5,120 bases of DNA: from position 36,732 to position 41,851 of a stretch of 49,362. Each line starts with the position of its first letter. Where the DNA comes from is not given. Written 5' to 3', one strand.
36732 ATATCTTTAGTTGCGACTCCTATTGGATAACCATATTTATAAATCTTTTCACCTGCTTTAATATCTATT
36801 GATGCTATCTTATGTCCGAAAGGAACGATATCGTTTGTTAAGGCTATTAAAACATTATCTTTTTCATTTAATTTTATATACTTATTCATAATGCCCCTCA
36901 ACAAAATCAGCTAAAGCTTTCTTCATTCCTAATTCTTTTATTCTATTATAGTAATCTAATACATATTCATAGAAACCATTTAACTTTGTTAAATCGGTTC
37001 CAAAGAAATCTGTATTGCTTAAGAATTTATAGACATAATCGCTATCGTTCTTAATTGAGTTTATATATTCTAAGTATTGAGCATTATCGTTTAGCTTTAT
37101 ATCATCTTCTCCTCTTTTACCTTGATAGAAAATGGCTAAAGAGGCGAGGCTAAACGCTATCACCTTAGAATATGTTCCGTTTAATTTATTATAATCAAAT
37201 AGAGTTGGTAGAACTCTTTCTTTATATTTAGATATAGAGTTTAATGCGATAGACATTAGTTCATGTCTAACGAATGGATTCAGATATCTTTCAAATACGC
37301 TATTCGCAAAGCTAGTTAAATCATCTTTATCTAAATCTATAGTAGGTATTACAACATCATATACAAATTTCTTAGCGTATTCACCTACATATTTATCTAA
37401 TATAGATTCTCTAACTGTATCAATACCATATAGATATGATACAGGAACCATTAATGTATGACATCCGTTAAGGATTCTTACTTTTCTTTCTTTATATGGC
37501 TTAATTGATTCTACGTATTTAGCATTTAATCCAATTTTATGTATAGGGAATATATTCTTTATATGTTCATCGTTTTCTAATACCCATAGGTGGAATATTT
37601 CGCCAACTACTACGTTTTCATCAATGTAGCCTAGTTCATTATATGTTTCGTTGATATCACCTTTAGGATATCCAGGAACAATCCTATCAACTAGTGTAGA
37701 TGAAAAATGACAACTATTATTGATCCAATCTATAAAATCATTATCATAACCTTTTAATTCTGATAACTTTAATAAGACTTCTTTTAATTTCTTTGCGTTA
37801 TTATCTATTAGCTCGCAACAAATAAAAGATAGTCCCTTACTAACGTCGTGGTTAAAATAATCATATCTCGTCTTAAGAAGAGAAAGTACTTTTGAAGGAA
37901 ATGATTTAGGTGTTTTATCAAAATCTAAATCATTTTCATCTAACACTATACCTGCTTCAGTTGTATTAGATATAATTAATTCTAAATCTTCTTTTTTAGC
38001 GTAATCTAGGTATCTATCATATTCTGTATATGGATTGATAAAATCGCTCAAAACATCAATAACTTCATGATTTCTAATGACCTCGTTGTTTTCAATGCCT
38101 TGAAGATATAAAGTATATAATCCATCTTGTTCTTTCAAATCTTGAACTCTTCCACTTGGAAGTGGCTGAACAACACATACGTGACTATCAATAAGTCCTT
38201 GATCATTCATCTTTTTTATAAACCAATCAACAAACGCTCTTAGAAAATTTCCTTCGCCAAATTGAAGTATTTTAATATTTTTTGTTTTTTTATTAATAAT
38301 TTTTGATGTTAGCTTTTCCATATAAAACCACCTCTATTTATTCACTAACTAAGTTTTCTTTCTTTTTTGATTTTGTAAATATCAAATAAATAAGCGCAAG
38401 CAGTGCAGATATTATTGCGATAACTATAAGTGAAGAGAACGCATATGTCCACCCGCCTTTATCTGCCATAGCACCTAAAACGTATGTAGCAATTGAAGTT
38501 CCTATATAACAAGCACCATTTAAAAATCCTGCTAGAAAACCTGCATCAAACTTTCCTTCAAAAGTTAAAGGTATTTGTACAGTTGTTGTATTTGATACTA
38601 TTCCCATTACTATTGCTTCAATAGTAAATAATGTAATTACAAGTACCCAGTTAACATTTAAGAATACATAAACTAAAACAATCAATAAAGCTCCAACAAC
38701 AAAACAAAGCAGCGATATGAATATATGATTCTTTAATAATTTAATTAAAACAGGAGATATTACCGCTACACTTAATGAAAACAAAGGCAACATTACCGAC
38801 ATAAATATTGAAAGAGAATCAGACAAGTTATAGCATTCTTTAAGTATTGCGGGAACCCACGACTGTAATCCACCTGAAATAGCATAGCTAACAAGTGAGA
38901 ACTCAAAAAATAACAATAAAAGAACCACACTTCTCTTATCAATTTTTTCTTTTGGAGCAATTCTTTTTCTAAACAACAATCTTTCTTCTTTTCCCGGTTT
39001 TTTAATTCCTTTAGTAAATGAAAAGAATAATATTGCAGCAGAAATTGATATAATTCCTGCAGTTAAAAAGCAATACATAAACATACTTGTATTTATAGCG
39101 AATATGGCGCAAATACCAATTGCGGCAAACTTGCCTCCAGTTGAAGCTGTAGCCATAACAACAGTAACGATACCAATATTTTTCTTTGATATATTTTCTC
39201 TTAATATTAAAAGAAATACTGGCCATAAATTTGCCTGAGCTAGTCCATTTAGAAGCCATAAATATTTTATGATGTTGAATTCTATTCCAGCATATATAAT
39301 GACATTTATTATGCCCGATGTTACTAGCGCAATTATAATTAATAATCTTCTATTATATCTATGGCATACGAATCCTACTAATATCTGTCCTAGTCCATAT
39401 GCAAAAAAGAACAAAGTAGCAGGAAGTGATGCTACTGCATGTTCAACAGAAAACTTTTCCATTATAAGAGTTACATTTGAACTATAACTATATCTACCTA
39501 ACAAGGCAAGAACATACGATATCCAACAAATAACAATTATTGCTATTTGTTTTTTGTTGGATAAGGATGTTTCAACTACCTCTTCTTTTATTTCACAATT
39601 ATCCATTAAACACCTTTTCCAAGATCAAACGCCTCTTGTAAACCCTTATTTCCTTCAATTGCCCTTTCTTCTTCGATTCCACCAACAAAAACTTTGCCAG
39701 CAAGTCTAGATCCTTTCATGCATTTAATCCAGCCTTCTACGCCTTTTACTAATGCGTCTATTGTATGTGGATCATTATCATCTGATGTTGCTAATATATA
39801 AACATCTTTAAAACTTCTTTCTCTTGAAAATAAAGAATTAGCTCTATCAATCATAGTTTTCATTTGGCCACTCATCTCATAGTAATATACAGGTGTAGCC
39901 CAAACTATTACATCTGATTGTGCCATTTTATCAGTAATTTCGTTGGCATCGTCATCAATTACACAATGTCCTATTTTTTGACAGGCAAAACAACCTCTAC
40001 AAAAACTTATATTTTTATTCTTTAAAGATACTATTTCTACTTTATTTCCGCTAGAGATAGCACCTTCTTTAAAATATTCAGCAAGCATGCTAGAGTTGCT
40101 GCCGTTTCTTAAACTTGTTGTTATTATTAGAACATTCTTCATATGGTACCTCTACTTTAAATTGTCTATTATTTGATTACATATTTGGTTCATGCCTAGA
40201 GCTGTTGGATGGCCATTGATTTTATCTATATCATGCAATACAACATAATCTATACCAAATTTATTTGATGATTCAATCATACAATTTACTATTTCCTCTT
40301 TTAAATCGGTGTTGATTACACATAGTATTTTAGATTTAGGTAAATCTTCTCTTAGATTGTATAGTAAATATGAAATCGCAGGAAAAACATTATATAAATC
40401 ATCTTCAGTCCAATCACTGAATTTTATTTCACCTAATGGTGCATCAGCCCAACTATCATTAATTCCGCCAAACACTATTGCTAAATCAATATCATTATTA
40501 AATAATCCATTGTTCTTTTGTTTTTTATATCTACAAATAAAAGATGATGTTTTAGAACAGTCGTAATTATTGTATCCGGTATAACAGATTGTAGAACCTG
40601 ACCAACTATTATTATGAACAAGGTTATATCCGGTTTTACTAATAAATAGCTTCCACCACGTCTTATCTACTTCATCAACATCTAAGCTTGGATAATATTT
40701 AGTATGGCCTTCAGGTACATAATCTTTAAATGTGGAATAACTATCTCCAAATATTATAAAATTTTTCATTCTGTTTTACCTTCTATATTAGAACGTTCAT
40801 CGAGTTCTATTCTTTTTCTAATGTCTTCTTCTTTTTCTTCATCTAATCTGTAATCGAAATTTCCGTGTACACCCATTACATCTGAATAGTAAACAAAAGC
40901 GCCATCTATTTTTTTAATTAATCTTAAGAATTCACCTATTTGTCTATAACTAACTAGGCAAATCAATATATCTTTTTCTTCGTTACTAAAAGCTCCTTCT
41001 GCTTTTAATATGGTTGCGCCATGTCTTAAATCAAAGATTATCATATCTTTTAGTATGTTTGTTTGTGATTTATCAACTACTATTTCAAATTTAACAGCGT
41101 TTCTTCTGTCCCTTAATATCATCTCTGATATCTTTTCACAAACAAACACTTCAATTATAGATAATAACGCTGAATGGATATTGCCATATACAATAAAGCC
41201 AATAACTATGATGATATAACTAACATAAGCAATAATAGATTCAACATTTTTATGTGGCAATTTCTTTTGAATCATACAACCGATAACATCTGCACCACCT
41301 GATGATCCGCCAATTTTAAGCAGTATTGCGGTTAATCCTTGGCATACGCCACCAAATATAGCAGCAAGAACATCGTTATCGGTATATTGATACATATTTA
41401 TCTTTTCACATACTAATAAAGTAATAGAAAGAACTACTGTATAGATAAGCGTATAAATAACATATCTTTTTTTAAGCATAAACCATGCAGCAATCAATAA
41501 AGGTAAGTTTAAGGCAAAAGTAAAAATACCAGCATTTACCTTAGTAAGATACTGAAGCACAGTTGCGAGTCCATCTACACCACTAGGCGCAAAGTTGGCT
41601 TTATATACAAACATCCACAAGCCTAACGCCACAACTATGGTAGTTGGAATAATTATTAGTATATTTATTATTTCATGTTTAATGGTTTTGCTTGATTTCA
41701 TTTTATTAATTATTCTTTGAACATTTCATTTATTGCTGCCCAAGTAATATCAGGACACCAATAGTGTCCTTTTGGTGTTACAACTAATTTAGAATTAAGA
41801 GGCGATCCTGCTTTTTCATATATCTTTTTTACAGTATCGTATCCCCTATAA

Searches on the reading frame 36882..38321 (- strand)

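Call 41: search_protein_families(library=pfam, max_evalue=0.001, proteins=[window:36882-38321:-])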
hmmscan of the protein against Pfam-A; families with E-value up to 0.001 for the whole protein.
window:36882-38321:- (479 aa): 2 families
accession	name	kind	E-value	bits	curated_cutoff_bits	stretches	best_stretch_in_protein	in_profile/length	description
PF08125.19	Mannitol_dh_C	-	1.3e-33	116.5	30.7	1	273-461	2-189/190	Mannitol dehydrogenase C-terminal domain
PF01232.29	Mannitol_dh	-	5.2e-29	102.1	27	1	17-253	2-190/199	Mannitol dehydrogenase Rossmann domain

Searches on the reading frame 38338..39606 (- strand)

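Call 3: search_protein_families(library=pfam, proteins=[window:38338-39606:-], max_evalue=0.01)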
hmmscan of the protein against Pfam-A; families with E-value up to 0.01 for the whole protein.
window:38338-39606:- (422 aa): 1 family
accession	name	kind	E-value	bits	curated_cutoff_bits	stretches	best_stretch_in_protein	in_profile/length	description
PF07690.21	MFS_1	-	2.7e-31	109.2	33.4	2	28-373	2-346/347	Major Facilitator Superfamily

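Call 4: search_protein_families(library=ncbifam, proteins=[window:38338-39606:-], max_evalue=0.01)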
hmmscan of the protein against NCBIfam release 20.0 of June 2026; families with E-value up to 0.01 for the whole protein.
window:38338-39606:- (422 aa): 7 families
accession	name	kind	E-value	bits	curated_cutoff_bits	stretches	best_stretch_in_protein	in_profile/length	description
TIGR00881.1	2A0104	subfamily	2.4e-15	56.5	407.75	1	28-390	1-379/379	phosphoglycerate transporter protein PgtP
NF008661.1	PRK11663.1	subfamily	2.5e-15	56.5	564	1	20-194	28-201/439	MFS transporter family glucose-6-phosphate receptor UhpC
TIGR00893.1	2A0114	subfamily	1.1e-14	54.2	395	1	30-407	2-398/399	D-galactonate transporter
TIGR00898.1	2A0119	subfamily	1e-06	27.8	550.75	1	53-159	122-228/506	cation transport protein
TIGR00880.1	2_A_01_02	superfamily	8.2e-06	26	131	1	64-197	1-137/141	multidrug resistance protein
TIGR00895.1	2A0115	subfamily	4.9e-05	22.4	418.55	1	10-124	238-352/398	aromatic acid/H+ symport family MFS transporter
NF047787.1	PhglyTportPgtP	equivalog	0.0023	16.8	750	1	17-223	24-230/451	phosphoglycerate transporter PgtP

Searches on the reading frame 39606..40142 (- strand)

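Call 3: search_protein_families(library=pfam, proteins=[window:39606-40142:-], max_evalue=0.01)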
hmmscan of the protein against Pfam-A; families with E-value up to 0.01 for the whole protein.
window:39606-40142:- (178 aa): 3 families
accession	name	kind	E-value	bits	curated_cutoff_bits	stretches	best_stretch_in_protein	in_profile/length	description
PF03358.20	FMN_red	-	3.5e-24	85.5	24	1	3-120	2-115/152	NADPH-dependent FMN reductase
PF02525.22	Flavodoxin_2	-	5.5e-14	52.8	27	1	2-123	1-137/198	Flavodoxin-like fold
PF21903.1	BDI_0842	-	0.0042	17.9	27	1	3-58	29-85/89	Hypothetical protein BDI_0842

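Call 4: search_protein_families(library=ncbifam, proteins=[window:39606-40142:-], max_evalue=0.01)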
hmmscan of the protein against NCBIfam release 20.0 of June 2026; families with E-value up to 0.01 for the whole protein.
window:39606-40142:- (178 aa): 9 families
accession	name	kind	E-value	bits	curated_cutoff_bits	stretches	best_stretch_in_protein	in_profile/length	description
TIGR03567.1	FMN_reduc_SsuE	equivalog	2.3e-06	27.6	164.05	1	4-99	2-89/171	NADPH-dependent FMN reductase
NF002999.0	PRK03767.1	equivalog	2.9e-05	24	141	1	60-111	53-105/200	NAD(P)H:quinone oxidoreductase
NF007859.0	PRK10569.1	equivalog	5.5e-05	23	225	1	4-100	3-91/191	NADPH-dependent FMN reductase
NF002370.0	PRK01355.1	subfamily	0.0002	20.9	143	1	1-106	1-111/199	FMN-dependent NADH-azoreductase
TIGR01755.1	flav_wrbA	equivalog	0.00021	21.3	132.5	1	69-114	61-107/197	NAD(P)H:quinone oxidoreductase type IV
NF007280.0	PRK09739.1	equivalog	0.00034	20.3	162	1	2-101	4-105/199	NAD(P)H oxidoreductase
TIGR03566.1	FMN_reduc_MsuE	equivalog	0.0022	17.8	212.5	1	62-102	55-95/174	FMN reductase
TIGR04037.1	LLM_duo_CE1759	subfamily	0.0049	16.6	175.9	1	5-101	2-98/199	CE1759 family FMN reductase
NF002044.1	PRK00871.1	equivalog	0.0076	15.6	210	0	70-100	49-79/170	glutathione-regulated potassium-efflux system oxidoreductase KefF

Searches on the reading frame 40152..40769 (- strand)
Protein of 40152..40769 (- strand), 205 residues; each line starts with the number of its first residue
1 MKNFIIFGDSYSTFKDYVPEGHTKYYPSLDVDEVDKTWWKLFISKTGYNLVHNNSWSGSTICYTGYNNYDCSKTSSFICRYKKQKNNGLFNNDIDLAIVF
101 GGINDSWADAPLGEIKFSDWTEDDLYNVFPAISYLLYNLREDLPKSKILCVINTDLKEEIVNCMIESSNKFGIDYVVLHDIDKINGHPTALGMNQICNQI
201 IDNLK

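Call 3: search_protein_families(library=pfam, proteins=[window:40152-40769:-], max_evalue=0.01)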
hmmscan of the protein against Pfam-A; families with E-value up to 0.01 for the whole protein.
window:40152-40769:- (205 aa): 2 families
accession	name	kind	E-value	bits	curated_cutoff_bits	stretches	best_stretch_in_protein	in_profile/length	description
PF16255.11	Lipase_GDSL_lke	-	5.7e-40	137.3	29.2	1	4-200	3-199/203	GDSL-like Lipase/Acylhydrolase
PF13472.12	Lipase_GDSL_2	-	0.00062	20.7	32.9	1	7-151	2-108/178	GDSL-like Lipase/Acylhydrolase family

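Call 4: search_protein_families(library=ncbifam, proteins=[window:40152-40769:-], max_evalue=0.01)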
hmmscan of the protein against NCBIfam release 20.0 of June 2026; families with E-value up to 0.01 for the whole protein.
window:40152-40769:- (205 aa): 0 families

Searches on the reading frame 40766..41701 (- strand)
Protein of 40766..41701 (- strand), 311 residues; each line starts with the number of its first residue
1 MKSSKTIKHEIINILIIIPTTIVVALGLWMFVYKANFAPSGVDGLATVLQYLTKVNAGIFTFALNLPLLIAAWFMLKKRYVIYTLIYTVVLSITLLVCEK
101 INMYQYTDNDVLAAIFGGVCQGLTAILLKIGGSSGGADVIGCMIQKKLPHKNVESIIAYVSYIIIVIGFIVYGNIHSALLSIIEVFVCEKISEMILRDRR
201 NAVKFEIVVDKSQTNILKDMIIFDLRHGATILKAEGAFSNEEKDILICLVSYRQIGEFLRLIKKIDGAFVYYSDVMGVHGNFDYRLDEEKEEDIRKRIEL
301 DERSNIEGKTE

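Call 3: search_protein_families(library=pfam, proteins=[window:40766-41701:-], max_evalue=0.01)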
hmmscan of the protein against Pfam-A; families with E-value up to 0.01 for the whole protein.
window:40766-41701:- (311 aa): 2 families
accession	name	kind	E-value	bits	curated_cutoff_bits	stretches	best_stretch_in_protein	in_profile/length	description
PF02588.21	YitT_membrane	-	1.2e-42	146.1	24.3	1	14-213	2-198/205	Uncharacterised 5xTM membrane BCR, YitT family COG1284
PF10035.14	DUF2179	-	1.3e-14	54.2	22.8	1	227-280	1-55/55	Uncharacterized protein conserved in bacteria (DUF2179)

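Call 4: search_protein_families(library=ncbifam, proteins=[window:40766-41701:-], max_evalue=0.01)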
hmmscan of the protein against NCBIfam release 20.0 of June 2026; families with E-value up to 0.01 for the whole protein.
window:40766-41701:- (311 aa): 1 family
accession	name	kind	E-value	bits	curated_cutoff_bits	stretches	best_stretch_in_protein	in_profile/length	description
NF043063.1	MMSYN1_0411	equivalog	0.00013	21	550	1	114-171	181-238/498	YitT family ABC transporter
